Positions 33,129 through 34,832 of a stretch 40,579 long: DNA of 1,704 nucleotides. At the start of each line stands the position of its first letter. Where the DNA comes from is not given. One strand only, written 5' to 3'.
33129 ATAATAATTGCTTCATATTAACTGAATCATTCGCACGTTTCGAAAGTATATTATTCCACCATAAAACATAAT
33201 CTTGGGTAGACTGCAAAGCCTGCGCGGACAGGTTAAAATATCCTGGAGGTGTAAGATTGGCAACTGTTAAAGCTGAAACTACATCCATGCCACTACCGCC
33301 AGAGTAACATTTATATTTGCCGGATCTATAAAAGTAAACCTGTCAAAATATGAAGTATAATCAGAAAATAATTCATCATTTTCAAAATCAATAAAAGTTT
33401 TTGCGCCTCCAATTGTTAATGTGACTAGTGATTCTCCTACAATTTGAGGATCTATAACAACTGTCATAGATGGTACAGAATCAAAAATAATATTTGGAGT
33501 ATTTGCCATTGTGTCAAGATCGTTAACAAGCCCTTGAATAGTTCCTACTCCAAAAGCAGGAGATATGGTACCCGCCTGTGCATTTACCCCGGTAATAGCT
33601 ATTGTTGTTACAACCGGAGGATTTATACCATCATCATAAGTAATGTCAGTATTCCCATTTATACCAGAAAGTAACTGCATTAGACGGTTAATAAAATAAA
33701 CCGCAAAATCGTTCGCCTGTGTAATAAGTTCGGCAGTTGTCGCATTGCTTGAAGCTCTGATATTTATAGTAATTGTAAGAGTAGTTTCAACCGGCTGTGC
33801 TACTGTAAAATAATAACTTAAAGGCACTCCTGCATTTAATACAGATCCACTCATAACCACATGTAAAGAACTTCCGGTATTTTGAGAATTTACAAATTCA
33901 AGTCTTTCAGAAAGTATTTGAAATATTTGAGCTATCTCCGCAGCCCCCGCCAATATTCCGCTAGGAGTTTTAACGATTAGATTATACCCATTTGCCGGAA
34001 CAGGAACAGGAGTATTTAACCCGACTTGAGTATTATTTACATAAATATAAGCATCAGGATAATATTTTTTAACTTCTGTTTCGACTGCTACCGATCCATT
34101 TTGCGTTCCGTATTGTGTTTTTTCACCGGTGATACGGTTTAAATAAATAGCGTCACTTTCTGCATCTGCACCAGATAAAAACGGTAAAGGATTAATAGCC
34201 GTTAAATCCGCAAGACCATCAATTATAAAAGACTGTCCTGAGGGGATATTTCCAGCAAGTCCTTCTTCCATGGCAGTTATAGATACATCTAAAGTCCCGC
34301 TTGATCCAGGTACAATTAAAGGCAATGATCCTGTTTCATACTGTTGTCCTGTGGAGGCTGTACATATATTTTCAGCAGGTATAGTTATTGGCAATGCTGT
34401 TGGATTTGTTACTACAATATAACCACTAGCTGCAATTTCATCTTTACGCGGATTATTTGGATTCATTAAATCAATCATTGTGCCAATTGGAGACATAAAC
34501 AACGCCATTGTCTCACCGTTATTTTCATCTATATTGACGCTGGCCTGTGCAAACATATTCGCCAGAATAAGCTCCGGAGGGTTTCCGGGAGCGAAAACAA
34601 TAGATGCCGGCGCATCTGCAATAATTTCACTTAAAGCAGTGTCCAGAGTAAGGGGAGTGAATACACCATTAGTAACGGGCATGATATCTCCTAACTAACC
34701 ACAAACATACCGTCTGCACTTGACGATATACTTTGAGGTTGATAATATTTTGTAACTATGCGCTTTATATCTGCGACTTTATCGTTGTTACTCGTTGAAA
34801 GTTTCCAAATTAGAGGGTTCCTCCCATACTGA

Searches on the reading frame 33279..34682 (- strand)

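Call 86: search_protein_families(library=phrogs, proteins=[window:33279-34682:-], max_evalue=0.001)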
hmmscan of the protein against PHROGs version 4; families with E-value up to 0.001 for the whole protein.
window:33279-34682:- (467 aa): 1 family
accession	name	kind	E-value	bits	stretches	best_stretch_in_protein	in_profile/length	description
phrog_6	-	tail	8.7e-14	52.1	1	6-364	65-404/548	baseplate wedge subunit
